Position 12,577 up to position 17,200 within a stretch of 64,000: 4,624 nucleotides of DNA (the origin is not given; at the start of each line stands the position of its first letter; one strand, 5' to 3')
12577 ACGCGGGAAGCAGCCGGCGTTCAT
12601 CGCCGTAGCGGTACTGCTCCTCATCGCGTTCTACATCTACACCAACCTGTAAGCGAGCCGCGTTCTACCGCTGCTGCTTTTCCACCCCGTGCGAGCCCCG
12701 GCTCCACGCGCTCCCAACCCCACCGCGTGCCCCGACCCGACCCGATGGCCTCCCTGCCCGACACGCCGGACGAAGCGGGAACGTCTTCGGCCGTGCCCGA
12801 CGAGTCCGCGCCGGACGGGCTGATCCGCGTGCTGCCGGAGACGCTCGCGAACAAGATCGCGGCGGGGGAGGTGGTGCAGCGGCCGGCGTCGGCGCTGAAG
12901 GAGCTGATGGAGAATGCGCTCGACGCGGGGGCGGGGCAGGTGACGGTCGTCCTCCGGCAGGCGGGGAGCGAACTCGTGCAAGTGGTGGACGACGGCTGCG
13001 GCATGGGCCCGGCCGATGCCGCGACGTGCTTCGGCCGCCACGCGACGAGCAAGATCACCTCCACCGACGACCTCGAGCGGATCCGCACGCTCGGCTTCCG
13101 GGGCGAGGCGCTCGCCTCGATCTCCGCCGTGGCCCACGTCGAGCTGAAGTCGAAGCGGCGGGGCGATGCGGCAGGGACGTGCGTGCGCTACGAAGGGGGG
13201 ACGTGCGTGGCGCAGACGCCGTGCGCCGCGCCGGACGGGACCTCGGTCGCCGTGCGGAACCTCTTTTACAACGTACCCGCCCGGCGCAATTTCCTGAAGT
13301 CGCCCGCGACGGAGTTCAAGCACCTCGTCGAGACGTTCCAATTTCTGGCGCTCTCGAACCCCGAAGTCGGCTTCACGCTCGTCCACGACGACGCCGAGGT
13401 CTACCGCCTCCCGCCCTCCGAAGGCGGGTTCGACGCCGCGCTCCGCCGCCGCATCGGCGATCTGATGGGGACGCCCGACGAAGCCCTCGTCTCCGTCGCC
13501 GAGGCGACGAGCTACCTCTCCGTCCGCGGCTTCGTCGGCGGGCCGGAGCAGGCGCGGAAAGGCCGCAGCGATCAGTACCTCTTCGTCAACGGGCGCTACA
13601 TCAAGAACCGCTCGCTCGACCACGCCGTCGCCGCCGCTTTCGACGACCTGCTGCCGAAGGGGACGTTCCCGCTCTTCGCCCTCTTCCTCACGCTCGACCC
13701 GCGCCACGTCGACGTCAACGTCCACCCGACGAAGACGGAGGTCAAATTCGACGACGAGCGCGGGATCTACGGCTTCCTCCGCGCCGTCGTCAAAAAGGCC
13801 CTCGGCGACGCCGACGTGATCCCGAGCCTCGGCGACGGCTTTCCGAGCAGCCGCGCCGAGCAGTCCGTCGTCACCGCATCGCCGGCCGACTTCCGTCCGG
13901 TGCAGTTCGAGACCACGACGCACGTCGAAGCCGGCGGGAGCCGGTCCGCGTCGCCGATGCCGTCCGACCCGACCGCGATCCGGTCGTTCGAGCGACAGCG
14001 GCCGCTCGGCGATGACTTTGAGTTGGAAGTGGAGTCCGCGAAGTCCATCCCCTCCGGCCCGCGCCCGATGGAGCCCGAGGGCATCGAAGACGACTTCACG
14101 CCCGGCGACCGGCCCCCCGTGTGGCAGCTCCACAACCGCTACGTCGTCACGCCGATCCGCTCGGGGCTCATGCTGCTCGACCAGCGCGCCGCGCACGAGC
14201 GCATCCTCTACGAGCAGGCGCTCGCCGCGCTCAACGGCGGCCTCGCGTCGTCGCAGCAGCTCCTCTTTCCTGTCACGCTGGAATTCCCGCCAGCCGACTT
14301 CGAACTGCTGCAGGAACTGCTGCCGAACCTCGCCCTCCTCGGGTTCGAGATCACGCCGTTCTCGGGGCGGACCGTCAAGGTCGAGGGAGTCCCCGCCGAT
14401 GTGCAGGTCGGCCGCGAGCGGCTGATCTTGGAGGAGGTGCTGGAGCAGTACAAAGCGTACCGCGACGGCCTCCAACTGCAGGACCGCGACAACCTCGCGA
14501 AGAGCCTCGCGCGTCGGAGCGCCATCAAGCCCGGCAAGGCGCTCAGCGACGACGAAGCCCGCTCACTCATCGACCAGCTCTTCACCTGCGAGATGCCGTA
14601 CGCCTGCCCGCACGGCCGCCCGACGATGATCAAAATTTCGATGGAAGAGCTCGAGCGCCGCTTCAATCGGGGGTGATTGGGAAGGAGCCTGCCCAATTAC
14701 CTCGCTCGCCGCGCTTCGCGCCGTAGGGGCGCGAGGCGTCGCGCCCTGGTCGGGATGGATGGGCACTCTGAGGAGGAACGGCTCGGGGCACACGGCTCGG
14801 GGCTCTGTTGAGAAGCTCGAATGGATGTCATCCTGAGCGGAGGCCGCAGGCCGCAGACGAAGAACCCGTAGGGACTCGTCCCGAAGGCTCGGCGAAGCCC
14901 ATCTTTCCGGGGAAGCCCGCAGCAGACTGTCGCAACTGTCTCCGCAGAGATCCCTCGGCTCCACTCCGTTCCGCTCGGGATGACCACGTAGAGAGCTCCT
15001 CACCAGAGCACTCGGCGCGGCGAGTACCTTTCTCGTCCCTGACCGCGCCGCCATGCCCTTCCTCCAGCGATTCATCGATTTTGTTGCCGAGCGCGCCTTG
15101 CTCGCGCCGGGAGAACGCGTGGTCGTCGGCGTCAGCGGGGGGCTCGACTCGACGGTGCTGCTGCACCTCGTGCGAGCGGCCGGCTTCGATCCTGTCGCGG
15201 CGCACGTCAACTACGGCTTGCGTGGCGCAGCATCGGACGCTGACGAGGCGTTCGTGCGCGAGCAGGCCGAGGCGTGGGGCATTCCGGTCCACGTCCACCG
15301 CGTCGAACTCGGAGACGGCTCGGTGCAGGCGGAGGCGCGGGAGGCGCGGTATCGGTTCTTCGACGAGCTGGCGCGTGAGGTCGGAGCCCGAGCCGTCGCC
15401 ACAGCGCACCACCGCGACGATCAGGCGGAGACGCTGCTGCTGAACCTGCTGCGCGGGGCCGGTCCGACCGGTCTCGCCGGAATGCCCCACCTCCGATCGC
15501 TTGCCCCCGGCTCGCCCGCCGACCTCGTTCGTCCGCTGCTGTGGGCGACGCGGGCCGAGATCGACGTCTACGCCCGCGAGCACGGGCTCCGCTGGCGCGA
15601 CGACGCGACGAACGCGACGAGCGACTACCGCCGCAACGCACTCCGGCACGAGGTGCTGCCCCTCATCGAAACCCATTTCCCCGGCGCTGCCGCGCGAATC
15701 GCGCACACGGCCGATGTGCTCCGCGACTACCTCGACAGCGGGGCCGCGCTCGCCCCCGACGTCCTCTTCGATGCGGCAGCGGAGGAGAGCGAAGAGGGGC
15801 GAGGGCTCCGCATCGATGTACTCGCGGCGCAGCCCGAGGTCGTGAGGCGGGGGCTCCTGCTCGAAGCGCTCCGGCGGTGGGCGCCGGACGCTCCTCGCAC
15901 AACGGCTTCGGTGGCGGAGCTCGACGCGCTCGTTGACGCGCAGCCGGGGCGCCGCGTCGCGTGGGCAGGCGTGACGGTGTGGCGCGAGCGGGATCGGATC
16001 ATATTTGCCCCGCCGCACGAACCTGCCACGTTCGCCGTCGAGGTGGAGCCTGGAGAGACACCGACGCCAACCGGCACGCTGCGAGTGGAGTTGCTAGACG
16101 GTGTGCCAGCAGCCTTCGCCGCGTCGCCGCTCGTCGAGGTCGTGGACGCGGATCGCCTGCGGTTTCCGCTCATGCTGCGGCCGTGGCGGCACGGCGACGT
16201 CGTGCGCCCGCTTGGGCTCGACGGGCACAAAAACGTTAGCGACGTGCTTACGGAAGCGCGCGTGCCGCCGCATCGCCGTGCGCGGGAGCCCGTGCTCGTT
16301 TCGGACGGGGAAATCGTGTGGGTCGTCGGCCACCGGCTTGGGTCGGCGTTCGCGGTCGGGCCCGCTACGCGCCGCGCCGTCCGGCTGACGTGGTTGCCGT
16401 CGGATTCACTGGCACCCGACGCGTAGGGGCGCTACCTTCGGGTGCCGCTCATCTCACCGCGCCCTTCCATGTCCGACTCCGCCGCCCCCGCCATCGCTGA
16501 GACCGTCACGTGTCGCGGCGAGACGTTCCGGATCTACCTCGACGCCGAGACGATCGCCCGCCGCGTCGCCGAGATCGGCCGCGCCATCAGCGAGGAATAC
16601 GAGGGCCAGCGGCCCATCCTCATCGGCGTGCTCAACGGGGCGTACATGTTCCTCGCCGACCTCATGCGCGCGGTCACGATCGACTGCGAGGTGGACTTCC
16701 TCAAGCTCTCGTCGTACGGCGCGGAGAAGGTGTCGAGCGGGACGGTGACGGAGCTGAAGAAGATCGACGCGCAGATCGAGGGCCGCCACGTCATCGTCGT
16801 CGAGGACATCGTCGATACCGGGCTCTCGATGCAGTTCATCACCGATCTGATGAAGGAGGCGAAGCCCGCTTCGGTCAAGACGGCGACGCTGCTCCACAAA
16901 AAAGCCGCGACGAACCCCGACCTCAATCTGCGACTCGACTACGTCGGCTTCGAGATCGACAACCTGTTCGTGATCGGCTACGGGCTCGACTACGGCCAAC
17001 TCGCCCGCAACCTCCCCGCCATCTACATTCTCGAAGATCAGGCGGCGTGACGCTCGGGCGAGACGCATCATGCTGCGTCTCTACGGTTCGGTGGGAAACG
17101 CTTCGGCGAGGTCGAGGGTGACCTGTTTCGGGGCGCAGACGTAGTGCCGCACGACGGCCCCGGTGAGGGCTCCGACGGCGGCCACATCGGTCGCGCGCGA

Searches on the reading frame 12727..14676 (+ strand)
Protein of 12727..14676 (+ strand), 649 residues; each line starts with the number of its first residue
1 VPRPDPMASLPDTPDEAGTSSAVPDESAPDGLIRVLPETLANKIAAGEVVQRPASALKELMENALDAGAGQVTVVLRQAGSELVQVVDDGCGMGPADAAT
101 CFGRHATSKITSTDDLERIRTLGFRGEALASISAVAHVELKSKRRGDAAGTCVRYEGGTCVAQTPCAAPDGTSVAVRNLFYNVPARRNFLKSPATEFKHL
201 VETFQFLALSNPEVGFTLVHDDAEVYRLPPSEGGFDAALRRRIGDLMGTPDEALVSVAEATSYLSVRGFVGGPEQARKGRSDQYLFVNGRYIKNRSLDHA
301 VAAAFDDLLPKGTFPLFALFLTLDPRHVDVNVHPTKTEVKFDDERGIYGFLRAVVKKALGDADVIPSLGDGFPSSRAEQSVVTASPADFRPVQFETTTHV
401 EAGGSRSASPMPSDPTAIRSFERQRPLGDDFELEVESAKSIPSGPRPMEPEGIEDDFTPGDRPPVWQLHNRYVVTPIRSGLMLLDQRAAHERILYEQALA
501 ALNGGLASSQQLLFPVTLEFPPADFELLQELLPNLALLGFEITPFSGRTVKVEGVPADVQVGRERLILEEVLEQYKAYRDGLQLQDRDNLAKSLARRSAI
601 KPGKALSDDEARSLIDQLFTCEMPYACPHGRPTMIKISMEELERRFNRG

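Call 36: search_protein_families(library=pfam, proteins=[window:12727-14676:+], max_evalue=0.00001)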
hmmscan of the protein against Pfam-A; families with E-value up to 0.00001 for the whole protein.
window:12727-14676:+ (649 aa): 4 families
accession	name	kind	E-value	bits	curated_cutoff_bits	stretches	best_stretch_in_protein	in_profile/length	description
PF01119.25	DNA_mis_repair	-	2.4e-34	117.9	26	1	252-359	11-118/119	DNA mismatch repair protein, C-terminal domain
PF08676.16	MutL_C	-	4.1e-31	108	25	1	467-605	3-141/142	MutL C terminal dimerisation domain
PF13589.12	HATPase_c_3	-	3.5e-10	40.5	25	1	54-149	4-99/137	Histidine kinase-, DNA gyrase B-, and HSP90-like ATPase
PF02518.31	HATPase_c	-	7.3e-07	30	26.4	1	52-111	5-64/111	Histidine kinase-, DNA gyrase B-, and HSP90-like ATPase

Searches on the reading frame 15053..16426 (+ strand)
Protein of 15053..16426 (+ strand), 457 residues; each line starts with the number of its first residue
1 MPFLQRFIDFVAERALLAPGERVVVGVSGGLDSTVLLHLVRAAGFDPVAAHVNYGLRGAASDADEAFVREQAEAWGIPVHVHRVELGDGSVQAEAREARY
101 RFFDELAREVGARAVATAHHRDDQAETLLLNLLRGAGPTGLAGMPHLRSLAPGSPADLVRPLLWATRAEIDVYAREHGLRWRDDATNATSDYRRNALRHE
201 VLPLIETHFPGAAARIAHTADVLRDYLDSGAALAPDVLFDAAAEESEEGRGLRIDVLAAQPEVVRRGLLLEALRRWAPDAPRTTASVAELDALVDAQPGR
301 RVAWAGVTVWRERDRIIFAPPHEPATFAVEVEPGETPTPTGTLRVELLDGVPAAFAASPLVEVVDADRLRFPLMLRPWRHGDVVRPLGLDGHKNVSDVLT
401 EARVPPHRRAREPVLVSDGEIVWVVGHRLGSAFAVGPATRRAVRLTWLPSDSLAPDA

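Call 36: search_protein_families(library=pfam, proteins=[window:15053-16426:+], max_evalue=0.00001)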
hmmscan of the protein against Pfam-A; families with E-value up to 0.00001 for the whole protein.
window:15053-16426:+ (457 aa): 2 families
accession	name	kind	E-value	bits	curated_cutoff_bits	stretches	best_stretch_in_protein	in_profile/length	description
PF01171.26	ATP_bind_3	-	1.1e-51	175.6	27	1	23-200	2-182/182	PP-loop family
PF11734.13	TilS_C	-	5.1e-13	48.6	22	1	373-441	1-69/74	TilS substrate C-terminal domain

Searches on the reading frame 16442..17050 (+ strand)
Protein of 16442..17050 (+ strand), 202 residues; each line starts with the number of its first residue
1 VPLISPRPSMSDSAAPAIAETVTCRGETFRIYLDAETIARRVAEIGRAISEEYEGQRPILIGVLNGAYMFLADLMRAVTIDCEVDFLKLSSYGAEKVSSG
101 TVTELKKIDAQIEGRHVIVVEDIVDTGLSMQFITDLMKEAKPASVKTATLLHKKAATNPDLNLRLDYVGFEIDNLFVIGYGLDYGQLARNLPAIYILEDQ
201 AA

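Call 36: search_protein_families(library=pfam, proteins=[window:16442-17050:+], max_evalue=0.00001)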
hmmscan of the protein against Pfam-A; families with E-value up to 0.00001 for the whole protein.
window:16442-17050:+ (202 aa): 1 family
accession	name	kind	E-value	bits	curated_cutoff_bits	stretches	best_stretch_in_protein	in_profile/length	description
PF00156.33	Pribosyltran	-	1.6e-26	93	26.3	1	32-184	5-157/158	Phosphoribosyl transferase domain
